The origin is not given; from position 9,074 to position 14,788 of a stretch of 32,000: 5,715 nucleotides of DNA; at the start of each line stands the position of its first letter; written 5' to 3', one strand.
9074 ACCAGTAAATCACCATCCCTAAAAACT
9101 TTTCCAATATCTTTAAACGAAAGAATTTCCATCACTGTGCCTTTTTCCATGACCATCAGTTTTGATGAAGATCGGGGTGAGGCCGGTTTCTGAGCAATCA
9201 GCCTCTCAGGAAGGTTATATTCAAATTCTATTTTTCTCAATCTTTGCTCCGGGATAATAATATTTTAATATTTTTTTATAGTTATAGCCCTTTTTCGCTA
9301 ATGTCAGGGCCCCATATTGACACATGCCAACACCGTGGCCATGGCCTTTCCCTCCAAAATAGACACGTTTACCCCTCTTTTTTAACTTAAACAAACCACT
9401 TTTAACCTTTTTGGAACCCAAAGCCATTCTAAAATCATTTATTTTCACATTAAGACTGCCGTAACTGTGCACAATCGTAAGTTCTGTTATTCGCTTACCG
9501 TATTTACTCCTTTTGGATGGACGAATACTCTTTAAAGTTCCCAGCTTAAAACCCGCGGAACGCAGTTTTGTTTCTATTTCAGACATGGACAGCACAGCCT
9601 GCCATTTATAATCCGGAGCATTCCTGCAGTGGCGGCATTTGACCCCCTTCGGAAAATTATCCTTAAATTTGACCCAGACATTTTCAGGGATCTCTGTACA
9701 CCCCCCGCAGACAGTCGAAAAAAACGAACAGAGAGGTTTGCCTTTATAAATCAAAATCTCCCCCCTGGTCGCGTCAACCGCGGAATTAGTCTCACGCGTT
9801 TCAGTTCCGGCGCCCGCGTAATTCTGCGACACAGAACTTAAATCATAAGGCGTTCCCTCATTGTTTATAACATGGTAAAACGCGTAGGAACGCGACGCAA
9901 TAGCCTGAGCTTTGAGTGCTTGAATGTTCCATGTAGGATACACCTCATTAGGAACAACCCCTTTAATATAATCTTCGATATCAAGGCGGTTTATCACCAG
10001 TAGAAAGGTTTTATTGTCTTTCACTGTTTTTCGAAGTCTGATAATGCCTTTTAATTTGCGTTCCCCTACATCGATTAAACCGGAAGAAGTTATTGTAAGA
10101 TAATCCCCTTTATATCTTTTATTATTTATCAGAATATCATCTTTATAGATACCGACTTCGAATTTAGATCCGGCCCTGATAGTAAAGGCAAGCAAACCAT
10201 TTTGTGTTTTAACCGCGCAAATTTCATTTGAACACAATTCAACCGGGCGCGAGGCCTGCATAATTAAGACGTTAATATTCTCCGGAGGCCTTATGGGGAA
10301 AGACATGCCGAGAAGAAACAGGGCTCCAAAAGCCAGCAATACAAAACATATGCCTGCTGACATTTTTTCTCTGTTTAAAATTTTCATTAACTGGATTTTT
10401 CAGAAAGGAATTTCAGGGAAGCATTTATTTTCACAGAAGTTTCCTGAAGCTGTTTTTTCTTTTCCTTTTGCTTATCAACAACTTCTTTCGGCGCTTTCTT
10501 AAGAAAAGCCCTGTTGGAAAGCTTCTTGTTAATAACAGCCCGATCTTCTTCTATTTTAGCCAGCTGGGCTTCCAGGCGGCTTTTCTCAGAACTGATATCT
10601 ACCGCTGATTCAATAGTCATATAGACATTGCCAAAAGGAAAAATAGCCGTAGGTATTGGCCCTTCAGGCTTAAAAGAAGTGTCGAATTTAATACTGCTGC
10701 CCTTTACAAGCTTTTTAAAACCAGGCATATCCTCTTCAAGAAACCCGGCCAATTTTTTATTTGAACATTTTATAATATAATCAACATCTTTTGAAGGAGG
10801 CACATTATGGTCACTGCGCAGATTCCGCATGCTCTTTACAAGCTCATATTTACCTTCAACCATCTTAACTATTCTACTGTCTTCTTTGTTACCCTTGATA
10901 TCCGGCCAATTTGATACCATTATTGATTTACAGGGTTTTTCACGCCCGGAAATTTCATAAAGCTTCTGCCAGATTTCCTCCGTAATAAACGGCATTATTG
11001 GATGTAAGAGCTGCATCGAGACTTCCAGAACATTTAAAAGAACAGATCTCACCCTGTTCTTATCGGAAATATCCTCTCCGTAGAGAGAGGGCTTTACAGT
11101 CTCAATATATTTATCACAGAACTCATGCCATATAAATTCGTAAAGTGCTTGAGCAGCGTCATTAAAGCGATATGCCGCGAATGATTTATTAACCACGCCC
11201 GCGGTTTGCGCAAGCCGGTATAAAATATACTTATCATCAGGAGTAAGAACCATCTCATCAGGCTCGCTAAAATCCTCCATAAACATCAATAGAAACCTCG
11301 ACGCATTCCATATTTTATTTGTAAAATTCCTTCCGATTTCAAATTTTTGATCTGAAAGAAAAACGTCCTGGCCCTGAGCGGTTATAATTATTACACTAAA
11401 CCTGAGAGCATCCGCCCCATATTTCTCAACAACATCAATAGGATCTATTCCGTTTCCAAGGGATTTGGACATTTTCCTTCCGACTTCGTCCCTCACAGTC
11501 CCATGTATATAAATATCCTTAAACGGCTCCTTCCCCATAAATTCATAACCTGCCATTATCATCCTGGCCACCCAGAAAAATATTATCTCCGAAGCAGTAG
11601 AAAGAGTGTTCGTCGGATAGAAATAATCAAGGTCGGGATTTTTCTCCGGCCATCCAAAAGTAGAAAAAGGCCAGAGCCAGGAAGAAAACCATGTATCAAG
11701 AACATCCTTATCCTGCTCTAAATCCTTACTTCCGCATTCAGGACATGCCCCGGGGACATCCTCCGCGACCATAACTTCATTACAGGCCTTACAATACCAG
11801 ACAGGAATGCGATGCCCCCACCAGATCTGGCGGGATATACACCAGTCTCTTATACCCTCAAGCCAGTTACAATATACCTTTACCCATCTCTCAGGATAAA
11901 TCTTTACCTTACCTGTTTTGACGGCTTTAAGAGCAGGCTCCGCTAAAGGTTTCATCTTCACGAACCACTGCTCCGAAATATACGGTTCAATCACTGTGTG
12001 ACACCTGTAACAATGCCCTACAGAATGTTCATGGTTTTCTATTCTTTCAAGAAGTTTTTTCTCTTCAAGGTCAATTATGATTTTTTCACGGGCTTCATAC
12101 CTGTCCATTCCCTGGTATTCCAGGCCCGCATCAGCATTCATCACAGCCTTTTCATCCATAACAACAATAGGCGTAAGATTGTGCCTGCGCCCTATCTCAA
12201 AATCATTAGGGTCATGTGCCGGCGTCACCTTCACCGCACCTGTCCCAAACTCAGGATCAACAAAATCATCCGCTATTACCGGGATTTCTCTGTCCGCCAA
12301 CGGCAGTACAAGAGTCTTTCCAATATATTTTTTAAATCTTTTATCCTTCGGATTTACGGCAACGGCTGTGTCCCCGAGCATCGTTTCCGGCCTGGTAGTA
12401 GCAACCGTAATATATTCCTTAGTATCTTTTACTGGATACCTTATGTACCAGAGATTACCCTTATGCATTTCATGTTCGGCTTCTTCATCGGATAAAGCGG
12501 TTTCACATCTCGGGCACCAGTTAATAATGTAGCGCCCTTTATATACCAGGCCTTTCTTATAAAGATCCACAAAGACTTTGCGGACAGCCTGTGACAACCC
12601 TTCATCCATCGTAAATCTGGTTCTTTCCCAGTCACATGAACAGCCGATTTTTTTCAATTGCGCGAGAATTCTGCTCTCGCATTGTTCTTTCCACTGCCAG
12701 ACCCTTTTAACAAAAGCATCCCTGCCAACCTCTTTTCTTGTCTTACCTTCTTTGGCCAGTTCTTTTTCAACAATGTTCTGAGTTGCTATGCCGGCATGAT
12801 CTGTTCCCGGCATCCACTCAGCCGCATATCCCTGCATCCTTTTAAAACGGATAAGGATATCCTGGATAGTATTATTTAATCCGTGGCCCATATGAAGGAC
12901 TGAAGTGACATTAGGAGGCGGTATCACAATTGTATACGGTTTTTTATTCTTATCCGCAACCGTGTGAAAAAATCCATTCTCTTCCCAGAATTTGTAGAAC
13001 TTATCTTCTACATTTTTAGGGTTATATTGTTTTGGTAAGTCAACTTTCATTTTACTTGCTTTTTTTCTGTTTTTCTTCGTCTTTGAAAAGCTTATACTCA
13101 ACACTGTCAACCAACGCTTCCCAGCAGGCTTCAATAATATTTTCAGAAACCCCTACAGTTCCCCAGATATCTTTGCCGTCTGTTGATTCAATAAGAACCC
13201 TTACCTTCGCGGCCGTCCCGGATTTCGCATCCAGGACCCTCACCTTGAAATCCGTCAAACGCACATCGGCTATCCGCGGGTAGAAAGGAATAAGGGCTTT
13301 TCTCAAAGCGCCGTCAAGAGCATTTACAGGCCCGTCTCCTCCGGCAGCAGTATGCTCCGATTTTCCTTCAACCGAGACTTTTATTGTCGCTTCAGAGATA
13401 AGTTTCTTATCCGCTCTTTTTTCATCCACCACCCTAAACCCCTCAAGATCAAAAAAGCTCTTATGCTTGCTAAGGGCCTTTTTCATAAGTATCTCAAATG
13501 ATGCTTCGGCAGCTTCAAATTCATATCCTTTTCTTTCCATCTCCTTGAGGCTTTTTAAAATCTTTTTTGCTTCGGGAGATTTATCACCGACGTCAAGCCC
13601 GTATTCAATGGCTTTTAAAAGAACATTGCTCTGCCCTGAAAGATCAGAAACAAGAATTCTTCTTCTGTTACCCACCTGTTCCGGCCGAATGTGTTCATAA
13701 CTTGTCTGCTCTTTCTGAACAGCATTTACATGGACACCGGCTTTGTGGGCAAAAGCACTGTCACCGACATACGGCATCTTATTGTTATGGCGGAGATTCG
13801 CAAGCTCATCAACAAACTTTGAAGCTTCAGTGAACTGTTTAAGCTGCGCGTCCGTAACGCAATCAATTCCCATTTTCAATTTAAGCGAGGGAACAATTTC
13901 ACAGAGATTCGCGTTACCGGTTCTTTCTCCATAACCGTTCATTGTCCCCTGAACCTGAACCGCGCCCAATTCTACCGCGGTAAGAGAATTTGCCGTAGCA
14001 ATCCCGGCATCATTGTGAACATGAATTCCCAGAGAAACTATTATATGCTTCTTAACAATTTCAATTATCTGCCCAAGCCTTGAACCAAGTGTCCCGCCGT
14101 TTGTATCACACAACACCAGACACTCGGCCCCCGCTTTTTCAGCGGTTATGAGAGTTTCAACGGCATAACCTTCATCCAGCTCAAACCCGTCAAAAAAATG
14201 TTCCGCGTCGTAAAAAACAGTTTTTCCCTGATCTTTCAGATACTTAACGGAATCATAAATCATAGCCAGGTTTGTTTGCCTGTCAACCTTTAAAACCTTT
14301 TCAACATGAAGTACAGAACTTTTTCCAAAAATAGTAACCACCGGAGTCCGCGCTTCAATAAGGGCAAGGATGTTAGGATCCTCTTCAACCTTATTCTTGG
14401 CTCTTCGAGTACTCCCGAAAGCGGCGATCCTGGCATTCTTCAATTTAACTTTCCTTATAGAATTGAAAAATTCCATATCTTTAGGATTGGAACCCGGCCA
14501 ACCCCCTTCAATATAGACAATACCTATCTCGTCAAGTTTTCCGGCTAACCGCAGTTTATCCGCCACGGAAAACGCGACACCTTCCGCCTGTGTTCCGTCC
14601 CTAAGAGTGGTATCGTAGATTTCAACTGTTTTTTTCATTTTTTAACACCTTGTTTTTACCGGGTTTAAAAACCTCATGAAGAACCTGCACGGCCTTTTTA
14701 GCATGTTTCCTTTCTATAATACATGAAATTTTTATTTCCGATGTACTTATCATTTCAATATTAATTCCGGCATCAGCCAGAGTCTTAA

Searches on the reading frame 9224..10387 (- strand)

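Call 5: search_protein_families(library=pfam, proteins=[window:9224-10387:-], max_evalue=0.1)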
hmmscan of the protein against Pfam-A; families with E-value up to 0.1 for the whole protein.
window:9224-10387:- (388 aa): 1 family
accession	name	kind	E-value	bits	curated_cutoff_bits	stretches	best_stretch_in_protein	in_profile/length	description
PF08486.15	SpoIID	-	1.2e-21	77.6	23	1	129-214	5-97/97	Stage II sporulation protein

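Call 6: search_protein_families(library=ncbifam, proteins=[window:9224-10387:-], max_evalue=0.001)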
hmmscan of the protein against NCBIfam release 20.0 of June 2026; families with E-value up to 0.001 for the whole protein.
window:9224-10387:- (388 aa): 2 families
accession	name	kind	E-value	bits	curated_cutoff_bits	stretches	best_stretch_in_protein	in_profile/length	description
TIGR02669.1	SpoIID_LytB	domain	3e-62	211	83.3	1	131-385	2-270/270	SpoIID/LytB domain-containing protein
TIGR02870.1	spore_II_D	equivalog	1.5e-44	152.6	234.75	2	199-385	156-337/338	stage II sporulation protein D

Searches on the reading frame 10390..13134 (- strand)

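Call 5: search_protein_families(library=pfam, proteins=[window:10390-13134:-], max_evalue=0.1)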
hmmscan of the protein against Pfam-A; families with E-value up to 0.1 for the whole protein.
window:10390-13134:- (915 aa): 9 families
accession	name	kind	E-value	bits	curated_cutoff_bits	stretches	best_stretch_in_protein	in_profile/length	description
PF00133.28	tRNA-synt_1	-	6.5e-142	473.6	22.7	1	46-592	2-412/414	tRNA synthetases class I (I, L, M and V)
PF08264.19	Anticodon_1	-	3.7e-41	140.9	25.1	1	634-786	1-146/148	Anticodon-binding domain of tRNA ligase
PF09334.17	tRNA-synt_1g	-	4.8e-24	85.3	20.1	3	73-220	7-136/391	tRNA synthetases class I (M)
PF10458.14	Val_tRNA-synt_C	-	9.5e-14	51.9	25.9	1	846-910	1-65/66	Valyl tRNA synthetase tRNA binding arm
PF13603.12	tRNA-synt_1_2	-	1.1e-12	48.3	25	1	272-330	86-144/185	Leucyl-tRNA synthetase, editing domain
PF01406.26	tRNA-synt_1e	-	7e-05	22.8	27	1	536-582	235-281/301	tRNA synthetases class I (C) catalytic domain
PF21349.2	RUBY_RBDX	-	0.036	14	26.5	1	446-469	1-24/30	Rubrerythrin, rubredoxin-like domain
PF23455.1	DUF7129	-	0.056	13.7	30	1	448-470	14-36/45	Domain of unknown function (DUF7129)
PF23458.2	DUF7130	-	0.096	13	35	1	445-470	53-79/89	Domain of unknown function (DUF7130)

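Call 6: search_protein_families(library=ncbifam, proteins=[window:10390-13134:-], max_evalue=0.001)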
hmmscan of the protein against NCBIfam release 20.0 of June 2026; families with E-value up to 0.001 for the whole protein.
window:10390-13134:- (915 aa): 17 families
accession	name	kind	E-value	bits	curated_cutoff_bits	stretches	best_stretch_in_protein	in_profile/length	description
NF004349.1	PRK05729.1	equivalog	0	1217.1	704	1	35-906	2-859/860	valine--tRNA ligase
TIGR00422.1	valS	equivalog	0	1112.2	612.1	1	34-893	2-862/863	valine--tRNA ligase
NF011492.0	PRK14900.1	equivalog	0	1103.8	1783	1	30-911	6-894/1044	valine--tRNA ligase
NF009687.0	PRK13208.1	equivalog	3.2e-189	630.9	738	1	30-800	3-774/801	valine--tRNA ligase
TIGR00392.1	ileS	equivalog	1.4e-129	433.8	621.4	3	467-777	526-837/861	isoleucine--tRNA ligase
NF000540.1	alt_ValS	exception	2.4e-96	323.5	900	2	473-787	493-798/827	valine--tRNA ligase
NF000258.1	MupB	exception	9.6e-71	238.9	1900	3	43-265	9-236/1033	mupirocin-resistant isoleucine--tRNA ligase MupB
NF040702.1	ileS_w_GNAT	exception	4.4e-70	236.5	1999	3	471-785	700-1014/1100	isoleucine--tRNA ligase, N-acetyltransferase domain-containing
NF008957.0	PRK12300.1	subfamily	1.2e-66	225.4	677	4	37-265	4-241/946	leucine--tRNA ligase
TIGR00396.1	leuS_bact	equivalog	2.6e-60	204.5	548.4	4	37-219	1-167/843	leucine--tRNA ligase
NF000257.1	MupA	exception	3.8e-59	200.4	1900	3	460-730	491-763/1024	mupirocin-resistant isoleucine--tRNA ligase MupA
TIGR00395.1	leuS_arch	equivalog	1.8e-54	185.1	648.5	4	41-264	2-234/938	leucine--tRNA ligase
TIGR00398.1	metG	equivalog_domain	1.4e-35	123.1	336.35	2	538-725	312-501/530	methionine--tRNA ligase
NF008900.0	PRK12267.1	equivalog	1.8e-32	112.7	598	2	373-732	144-483/648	methionine--tRNA ligase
NF001100.0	PRK00133.1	equivalog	4.6e-23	81.6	587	2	538-733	315-505/676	methionine--tRNA ligase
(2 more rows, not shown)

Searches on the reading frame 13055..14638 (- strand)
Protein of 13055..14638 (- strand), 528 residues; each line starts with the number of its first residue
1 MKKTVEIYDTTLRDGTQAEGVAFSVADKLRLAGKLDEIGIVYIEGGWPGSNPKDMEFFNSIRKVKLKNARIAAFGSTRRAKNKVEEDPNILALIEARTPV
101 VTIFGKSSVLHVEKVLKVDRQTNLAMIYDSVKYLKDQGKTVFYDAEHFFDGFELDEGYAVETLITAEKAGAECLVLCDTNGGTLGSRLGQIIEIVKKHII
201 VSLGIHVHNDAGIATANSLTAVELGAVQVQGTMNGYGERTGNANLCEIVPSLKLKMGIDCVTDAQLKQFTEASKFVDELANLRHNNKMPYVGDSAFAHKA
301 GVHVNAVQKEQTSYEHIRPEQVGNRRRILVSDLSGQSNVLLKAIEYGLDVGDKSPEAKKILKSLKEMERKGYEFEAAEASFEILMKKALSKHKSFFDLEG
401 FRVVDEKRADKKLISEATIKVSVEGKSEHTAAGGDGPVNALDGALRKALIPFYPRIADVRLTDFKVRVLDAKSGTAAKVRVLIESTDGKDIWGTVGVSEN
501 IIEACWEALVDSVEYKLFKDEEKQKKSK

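Call 5: search_protein_families(library=pfam, proteins=[window:13055-14638:-], max_evalue=0.1)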
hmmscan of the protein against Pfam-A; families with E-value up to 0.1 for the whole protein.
window:13055-14638:- (528 aa): 3 families
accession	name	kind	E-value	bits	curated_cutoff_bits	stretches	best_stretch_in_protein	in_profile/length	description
PF00682.25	HMGL-like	-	2.5e-50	171.7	29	1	5-276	2-260/260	HMGL-like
PF08502.15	LeuA_dimer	-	5.6e-26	91.4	24.9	1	376-516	2-130/131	LeuA allosteric (dimerisation) domain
PF22617.1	HCS_D2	-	3e-16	60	27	1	291-369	2-79/82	Homocitrate synthase post-HMGL domain-like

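Call 6: search_protein_families(library=ncbifam, proteins=[window:13055-14638:-], max_evalue=0.001)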
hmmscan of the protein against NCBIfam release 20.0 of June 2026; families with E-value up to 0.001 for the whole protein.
window:13055-14638:- (528 aa): 26 families (the best 25 are shown)
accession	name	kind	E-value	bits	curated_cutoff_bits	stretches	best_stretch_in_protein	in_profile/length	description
TIGR00977.1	citramal_synth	equivalog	7.5e-231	767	450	1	5-524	2-524/526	citramalate synthase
NF002085.0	PRK00915.1-2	subfamily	3e-91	306.7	517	1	2-517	11-500/504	2-isopropylmalate synthase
NF002086.0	PRK00915.1-3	equivalog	3.4e-80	270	532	1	2-526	4-511/516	2-isopropylmalate synthase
TIGR02090.1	LEU1_arch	subfamily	6.3e-77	259.1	484.75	1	5-375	1-355/363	isopropylmalate/citramalate/homocitrate synthases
TIGR00973.1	leuA_bact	equivalog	2.7e-74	250.5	598.7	1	5-513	2-493/494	2-isopropylmalate synthase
NF002088.0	PRK00915.1-5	equivalog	2.3e-72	244.2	697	1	3-524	2-506/514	2-isopropylmalate synthase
NF002084.0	PRK00915.1-1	equivalog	1.9e-66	224.7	748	1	1-515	1-498/523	2-isopropylmalate synthase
NF041069.1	IPMS_Sufob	equivalog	4e-65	220.5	600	1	5-379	1-361/371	isopropylmalate synthase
NF002087.0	PRK00915.1-4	equivalog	5e-64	216.7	729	1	2-525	4-510/516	2-isopropylmalate synthase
TIGR02660.1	nifV_homocitr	equivalog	8.7e-61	206.2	462.9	1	5-368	2-349/365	homocitrate synthase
TIGR02146.1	LysS_fung_arch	equivalog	6.4e-60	203.2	413.55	1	7-365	1-343/344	homocitrate synthase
NF042434.1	IPMS_Lepto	equivalog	8.9e-44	150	500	1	2-367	3-369/374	2-isopropylmalate synthase LeuA2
NF042433.1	CitmalDyn_Leptosp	equivalog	1.3e-37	129.6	950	1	3-484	6-473/514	(R)-citramalate synthase CimA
NF002991.1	PRK03739.1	subfamily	9.1e-30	103.8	455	1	10-513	32-548/550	2-isopropylmalate synthase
TIGR00970.1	leuA_yeast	equivalog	1.7e-21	76.4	697.4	2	200-514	237-560/564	2-isopropylmalate synthase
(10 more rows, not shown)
